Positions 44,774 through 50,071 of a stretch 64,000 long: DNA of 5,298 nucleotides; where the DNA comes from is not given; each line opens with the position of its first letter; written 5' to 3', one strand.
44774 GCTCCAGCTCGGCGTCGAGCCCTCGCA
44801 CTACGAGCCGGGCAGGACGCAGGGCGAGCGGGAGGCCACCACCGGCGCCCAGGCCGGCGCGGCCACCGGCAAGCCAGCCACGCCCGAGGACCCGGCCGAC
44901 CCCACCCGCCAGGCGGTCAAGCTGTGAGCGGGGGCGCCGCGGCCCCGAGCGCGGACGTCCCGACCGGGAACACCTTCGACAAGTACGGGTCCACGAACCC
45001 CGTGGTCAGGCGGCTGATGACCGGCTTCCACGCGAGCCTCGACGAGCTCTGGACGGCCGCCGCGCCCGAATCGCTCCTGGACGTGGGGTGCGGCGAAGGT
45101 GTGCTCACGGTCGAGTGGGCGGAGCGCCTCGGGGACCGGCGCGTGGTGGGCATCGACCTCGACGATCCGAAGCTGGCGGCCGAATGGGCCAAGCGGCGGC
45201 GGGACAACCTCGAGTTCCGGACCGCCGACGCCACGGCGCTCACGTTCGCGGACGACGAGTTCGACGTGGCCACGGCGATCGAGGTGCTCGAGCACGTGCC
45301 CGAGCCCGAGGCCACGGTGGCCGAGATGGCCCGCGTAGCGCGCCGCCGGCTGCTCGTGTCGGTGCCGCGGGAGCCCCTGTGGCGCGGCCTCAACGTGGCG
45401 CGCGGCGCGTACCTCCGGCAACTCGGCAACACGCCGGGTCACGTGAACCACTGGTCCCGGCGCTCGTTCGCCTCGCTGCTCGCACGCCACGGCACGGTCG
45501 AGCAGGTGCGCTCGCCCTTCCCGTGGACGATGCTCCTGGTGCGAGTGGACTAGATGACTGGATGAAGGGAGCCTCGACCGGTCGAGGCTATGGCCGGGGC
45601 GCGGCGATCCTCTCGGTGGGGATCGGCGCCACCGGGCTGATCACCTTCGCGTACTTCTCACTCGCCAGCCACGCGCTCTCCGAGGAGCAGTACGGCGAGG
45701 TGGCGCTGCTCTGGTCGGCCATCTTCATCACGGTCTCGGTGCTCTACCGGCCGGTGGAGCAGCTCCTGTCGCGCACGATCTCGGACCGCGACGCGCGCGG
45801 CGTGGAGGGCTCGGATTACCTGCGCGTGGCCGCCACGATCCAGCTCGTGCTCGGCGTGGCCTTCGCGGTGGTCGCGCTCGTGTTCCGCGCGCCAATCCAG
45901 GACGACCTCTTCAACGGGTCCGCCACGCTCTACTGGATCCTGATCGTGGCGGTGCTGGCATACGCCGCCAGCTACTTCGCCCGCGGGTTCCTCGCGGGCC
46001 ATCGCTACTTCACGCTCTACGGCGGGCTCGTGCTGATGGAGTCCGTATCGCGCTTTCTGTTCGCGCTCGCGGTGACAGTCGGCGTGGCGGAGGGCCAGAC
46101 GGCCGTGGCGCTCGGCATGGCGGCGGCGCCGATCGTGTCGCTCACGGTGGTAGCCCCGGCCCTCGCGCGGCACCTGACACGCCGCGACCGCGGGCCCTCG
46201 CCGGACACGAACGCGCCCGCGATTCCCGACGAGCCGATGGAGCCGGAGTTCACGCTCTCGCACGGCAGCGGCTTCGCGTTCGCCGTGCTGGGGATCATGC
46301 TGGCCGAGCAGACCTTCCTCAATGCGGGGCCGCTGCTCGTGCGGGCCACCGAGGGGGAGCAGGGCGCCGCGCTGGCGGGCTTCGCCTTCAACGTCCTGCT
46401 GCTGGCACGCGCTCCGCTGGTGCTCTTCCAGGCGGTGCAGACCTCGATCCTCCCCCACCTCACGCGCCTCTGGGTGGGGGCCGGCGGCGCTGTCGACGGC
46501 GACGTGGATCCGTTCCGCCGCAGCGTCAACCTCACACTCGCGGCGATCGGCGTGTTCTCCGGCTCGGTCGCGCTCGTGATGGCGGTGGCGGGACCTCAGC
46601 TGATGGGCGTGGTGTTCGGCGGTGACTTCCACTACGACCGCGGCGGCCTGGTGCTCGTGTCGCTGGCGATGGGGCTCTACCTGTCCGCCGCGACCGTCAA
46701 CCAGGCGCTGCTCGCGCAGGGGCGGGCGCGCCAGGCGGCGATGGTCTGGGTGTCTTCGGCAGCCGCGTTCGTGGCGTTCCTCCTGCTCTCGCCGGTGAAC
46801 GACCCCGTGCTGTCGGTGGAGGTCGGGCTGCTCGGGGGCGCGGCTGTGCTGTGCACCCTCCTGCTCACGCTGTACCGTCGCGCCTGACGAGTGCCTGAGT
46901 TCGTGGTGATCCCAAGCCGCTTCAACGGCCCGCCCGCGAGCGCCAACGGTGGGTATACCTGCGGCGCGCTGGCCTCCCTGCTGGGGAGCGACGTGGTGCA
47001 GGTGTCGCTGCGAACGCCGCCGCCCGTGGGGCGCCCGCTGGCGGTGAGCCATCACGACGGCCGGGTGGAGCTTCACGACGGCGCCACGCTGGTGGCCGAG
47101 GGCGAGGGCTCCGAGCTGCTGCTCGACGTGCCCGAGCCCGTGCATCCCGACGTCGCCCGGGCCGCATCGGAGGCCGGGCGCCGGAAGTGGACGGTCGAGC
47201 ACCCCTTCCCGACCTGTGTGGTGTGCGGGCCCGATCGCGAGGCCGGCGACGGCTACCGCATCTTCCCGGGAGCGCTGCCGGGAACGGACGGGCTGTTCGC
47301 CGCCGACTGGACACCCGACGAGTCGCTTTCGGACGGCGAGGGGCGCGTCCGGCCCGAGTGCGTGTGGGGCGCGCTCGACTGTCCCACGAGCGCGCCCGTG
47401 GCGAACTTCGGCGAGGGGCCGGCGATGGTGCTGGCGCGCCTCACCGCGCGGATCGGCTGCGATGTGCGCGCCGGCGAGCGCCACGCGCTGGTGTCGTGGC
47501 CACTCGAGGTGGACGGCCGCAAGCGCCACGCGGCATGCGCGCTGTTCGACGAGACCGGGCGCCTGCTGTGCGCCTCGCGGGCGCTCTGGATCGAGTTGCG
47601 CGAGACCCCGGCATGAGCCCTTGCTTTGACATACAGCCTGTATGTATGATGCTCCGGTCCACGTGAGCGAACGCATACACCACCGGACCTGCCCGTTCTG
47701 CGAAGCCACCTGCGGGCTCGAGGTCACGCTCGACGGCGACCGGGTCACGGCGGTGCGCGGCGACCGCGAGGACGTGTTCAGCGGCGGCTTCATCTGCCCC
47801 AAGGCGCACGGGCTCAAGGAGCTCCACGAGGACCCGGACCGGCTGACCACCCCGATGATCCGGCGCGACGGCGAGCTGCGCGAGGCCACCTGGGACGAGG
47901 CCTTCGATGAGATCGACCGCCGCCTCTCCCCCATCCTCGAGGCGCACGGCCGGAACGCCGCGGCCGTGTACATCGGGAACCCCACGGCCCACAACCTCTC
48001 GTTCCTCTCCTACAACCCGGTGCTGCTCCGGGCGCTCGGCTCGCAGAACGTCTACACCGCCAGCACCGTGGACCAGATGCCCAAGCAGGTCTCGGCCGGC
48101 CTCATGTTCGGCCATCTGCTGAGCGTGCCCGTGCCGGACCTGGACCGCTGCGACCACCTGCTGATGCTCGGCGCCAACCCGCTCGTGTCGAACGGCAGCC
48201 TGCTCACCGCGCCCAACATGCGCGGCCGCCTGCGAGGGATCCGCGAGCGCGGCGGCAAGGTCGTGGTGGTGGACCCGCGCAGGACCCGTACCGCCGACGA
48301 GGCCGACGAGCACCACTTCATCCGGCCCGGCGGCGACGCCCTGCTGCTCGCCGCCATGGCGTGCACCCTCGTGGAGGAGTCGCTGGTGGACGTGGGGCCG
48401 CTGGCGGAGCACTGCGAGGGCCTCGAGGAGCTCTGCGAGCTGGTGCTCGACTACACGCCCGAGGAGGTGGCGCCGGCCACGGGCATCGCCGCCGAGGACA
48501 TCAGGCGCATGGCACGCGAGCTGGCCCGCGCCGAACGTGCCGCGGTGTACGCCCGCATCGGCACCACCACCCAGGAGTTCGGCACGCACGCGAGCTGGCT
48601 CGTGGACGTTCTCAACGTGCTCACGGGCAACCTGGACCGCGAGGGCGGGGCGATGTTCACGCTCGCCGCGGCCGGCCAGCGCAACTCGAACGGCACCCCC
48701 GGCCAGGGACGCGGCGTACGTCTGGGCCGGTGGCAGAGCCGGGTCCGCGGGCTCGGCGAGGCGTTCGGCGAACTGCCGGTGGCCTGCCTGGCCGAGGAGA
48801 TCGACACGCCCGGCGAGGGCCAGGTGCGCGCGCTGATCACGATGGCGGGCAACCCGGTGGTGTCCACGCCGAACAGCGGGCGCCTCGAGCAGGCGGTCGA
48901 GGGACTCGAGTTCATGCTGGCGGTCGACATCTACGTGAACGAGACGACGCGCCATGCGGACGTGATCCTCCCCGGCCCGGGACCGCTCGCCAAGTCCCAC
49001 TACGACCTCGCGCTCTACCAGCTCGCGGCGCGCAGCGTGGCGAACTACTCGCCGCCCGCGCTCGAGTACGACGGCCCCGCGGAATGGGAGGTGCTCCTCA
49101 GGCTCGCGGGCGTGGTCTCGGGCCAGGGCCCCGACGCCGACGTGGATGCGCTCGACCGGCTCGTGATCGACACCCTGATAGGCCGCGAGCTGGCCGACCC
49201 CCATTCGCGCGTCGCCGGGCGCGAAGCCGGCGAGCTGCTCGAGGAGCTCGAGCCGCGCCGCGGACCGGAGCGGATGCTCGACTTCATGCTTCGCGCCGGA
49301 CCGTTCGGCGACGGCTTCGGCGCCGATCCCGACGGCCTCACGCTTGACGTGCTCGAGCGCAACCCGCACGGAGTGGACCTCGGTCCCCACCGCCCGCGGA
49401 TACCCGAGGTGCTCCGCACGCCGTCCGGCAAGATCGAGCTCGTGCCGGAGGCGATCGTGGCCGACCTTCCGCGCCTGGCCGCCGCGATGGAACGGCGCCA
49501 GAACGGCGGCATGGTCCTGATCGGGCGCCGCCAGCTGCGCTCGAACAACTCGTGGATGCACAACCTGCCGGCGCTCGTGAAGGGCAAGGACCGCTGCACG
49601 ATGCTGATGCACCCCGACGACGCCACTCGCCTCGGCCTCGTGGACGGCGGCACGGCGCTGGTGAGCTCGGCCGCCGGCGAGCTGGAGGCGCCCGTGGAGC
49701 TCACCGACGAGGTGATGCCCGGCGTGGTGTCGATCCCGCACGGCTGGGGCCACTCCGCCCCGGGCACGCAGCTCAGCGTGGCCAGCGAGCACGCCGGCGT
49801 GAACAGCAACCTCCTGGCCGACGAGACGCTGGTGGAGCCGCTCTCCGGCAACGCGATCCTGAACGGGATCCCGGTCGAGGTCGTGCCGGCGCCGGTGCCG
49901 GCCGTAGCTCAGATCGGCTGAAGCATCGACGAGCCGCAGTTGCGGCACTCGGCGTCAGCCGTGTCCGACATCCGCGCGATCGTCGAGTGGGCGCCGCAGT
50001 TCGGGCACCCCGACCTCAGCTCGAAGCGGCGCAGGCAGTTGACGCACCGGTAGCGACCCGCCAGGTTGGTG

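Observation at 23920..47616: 24-kb envelope glycosylation island built around multiple GT-C enzymes, a GtrB-like synthase and two different flippase types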

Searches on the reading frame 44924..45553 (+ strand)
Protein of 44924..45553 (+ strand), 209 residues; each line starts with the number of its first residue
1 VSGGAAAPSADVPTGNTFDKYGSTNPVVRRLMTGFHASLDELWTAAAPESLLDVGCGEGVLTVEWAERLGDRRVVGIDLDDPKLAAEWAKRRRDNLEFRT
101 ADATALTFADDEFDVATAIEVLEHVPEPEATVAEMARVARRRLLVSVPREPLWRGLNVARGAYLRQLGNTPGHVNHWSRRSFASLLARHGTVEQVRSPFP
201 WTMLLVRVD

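Call 7: search_protein_families(library=pfam, proteins=[window:44924-45553:+], max_evalue=0.01)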
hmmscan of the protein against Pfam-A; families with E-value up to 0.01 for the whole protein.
window:44924-45553:+ (209 aa): 14 families
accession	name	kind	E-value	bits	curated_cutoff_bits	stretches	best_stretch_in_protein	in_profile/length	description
PF08241.18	Methyltransf_11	-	3.4e-21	76.1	21.2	1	52-141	1-89/95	Methyltransferase domain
PF13649.12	Methyltransf_25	-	4.9e-19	69.3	27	1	52-140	2-94/97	Methyltransferase domain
PF13489.12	Methyltransf_23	-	1.2e-18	67.8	27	1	39-190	13-158/164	Methyltransferase domain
PF13847.12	Methyltransf_31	-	5.6e-17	62.2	27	1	50-142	6-104/145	Methyltransferase domain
PF08242.18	Methyltransf_12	-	2.1e-14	54.5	30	1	52-140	1-93/98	Methyltransferase domain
PF07021.18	MetW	-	2e-07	31.3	21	1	50-154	16-116/193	Methionine biosynthesis protein MetW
PF01209.24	Ubie_methyltran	-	3.3e-07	30.4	20.1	1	42-139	42-143/233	ubiE/COQ5 methyltransferase family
PF06325.19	PrmA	-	1e-05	25.6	22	1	46-87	160-200/296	Ribosomal protein L11 methyltransferase (PrmA)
PF02353.26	CMAS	-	0.00013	21.8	27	1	49-126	64-141/273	Mycolic acid cyclopropane synthetase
PF05175.20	MTS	-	0.00021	21.4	23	1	48-105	32-92/170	Methyltransferase small domain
PF01728.25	FtsJ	-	0.00053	20.4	24.1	1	50-110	24-82/181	FtsJ-like methyltransferase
PF02390.23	Methyltransf_4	-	0.002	18.1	24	1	51-103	5-60/173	Putative methyltransferase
PF24675.1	NpmA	-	0.0024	17.7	60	1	45-85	21-61/214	16S rRNA (adenine(1408)-N(1))-methyltransferase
PF00398.26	RrnaAD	-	0.004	16.7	24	1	50-110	33-92/263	Ribosomal RNA adenine dimethylase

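Call 9: search_protein_families(library=ncbifam, proteins=[window:44924-45553:+], max_evalue=0.01)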
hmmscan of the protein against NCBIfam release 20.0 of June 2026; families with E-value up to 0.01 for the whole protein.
window:44924-45553:+ (209 aa): 48 families (the best 25 are shown)
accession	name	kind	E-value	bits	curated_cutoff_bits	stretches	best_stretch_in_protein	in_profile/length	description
NF041255.1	mycofact_MftM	equivalog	3.1e-16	59.5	200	1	46-150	138-244/289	mycofactocin oligosaccharide methyltransferase MftM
TIGR01983.1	UbiG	equivalog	3.1e-13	49.5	102.95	1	49-140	51-144/228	bifunctional 2-polyprenyl-6-hydroxyphenol methylase/3-demethylubiquinol 3-O-methyltransferase UbiG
NF004851.0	PRK06202.1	equivalog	3.2e-13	49.7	243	1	16-146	29-165/237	hypothetical protein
TIGR01934.1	MenG_MenH_UbiE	subfamily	1.4e-12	47.5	158.35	1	45-142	37-136/223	ubiquinone/menaquinone biosynthesis methyltransferase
NF045667.1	MTase_DVU1556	equivalog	3e-12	46.5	155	1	44-140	19-112/213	DVU_1556 family methyltransferase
NF001244.0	PRK00216.1-5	equivalog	1.1e-11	44.5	216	1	45-142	46-148/236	bifunctional demethylmenaquinone methyltransferase/2-methoxy-6-polyprenyl-1,4-benzoquinol methylase UbiE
TIGR02072.1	BioC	equivalog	2.4e-11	43.9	184.95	1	19-141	7-126/244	malonyl-ACP O-methyltransferase BioC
NF041537.1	ArsM_AhpD_UU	exception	2.9e-10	39.5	510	1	47-140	76-173/345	arsenite methyltransferase/AhpD domain selenoprotein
NF041536.1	ArsM_DUF2284_UU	exception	3.6e-10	38.8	575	1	48-140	77-173/459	arsenite methyltransferase/DUF2284 domain selenoprotein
NF001241.0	PRK00216.1-2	equivalog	4.3e-10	39.6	327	1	45-164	49-166/231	demethylmenaquinone methyltransferase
NF047649.1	MTase_UXPK_star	exception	6.9e-10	38.4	460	1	48-141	78-175/283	methyltransferase/UXPK-star double selenoprotein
NF008300.0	PRK11088.1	equivalog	5.7e-09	35.8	303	1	45-119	83-158/272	23S rRNA (guanine(745)-N(1))-methyltransferase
TIGR04290.1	meth_Rta_06860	hypoth_equivalog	2.4e-08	33.7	300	1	49-144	51-148/226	TIGR04290 family methyltransferase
TIGR02081.1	metW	equivalog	4.1e-08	33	189.5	1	50-154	16-116/194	methionine biosynthesis protein MetW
NF007610.0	PRK10258.1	equivalog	4.2e-08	32.8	342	1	44-141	39-132/251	malonyl-ACP O-methyltransferase BioC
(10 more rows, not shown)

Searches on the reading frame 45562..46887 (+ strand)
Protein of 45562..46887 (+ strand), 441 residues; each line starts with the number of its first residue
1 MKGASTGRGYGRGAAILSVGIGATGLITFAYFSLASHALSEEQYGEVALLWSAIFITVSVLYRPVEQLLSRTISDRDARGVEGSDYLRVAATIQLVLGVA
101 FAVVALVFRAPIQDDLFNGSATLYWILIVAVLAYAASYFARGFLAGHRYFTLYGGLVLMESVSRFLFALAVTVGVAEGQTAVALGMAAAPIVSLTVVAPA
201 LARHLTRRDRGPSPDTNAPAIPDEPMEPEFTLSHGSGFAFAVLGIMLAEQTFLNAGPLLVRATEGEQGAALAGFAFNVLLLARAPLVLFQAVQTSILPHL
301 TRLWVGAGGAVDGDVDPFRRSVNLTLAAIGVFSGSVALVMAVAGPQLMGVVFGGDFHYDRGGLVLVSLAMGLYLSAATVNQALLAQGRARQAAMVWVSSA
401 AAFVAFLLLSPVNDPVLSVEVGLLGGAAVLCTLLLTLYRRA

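Call 7: search_protein_families(library=pfam, proteins=[window:45562-46887:+], max_evalue=0.01)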
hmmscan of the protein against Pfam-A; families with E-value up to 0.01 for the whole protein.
window:45562-46887:+ (441 aa): 1 family
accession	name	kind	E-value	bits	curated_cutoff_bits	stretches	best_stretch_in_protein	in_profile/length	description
PF01943.22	Polysacc_synt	-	2.2e-07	31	28.2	1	11-197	2-184/274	Polysaccharide biosynthesis protein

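Call 9: search_protein_families(library=ncbifam, proteins=[window:45562-46887:+], max_evalue=0.01)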
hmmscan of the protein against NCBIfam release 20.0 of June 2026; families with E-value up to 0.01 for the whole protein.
window:45562-46887:+ (441 aa): 0 families

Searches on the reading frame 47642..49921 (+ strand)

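Call 7: search_protein_families(library=pfam, proteins=[window:47642-49921:+], max_evalue=0.01)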
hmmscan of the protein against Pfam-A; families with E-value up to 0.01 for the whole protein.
window:47642-49921:+ (759 aa): 3 families
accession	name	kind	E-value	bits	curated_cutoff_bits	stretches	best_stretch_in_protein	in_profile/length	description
PF00384.28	Molybdopterin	-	4.7e-37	128.3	24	1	67-445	1-310/353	Molybdopterin oxidoreductase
PF01568.27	Molydop_binding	-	3.9e-21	75.6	26.8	1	624-738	1-104/110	Molydopterin dinucleotide binding domain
PF04879.21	Molybdop_Fe4S4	-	1.1e-08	35.4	22.7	1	16-55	7-46/55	Molybdopterin oxidoreductase Fe4S4 domain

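Call 9: search_protein_families(library=ncbifam, proteins=[window:47642-49921:+], max_evalue=0.01)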
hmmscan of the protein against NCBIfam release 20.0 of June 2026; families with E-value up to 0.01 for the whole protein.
window:47642-49921:+ (759 aa): 26 families (the best 25 are shown)
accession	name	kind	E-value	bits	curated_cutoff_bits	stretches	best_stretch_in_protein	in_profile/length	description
TIGR01591.1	Fdh-alpha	equivalog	9.7e-74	248.6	666.25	2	16-447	2-436/672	formate dehydrogenase subunit alpha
NF012032.0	PRK15488.1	equivalog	4.4e-62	210.2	694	3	10-342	41-366/759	thiosulfate reductase PhsA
NF047855.1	AssmNtatRedNasC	equivalog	1.7e-52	178.6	1100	1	9-450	17-465/708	assimilatory nitrate reductase catalytic subunit NasC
NF041783.2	mnquin_red_QrcB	equivalog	4.8e-49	167.1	440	3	15-341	55-368/695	menaquinone reductase molybdopterin-binding-like subunit QrcB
NF041323.1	Nitr_red_NasA_Halo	equivalog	6.8e-39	133.9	1000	1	30-445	15-426/673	assimilatory nitrate reductase NasA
TIGR02166.1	dmsA_ynfE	subfamily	4.2e-34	117.7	777.7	3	6-263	38-304/794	DMSO/selenate family reductase complex A subunit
TIGR00509.1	bisC_fam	subfamily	4.5e-31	107.9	1017.55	2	74-445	66-463/772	molybdopterin guanine dinucleotide-containing S/N-oxide reductase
NF041714.1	arsenate_red_ArrA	equivalog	1.2e-30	106.3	1600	3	13-243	51-282/848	arsenate respiratory reductase molybdopterin-containing subunit ArrA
TIGR01701.1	Fdhalpha-like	subfamily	7.8e-29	100.4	582.15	1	66-436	98-484/744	FdhF/YdeP family oxidoreductase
NF041885.1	selenate_YnfE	exception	2e-26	92.1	1675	2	19-263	56-311/805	selenate/tellurate reductase subunit YnfE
TIGR01553.1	formate-DH-alph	equivalog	5.3e-24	84.1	814.2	2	14-247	46-293/1009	formate dehydrogenase-N subunit alpha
TIGR03479.1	DMSO_red_II_alp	subfamily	1.2e-23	83.2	984.75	2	52-256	105-305/913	molybdopterin-dependent oxidoreductase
NF041884.1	selenate_YnfF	exception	1.4e-23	82.7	1650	1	19-337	53-397/798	selenate/tellurate reductase subunit YnfF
NF010055.0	PRK13532.1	equivalog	3.6e-22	78.4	904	2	14-258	44-291/830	nitrate reductase catalytic subunit NapA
NF011566.1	PRK14990.1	exception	2.8e-20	71.9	1600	2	20-263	67-324/814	dimethylsulfoxide reductase subunit A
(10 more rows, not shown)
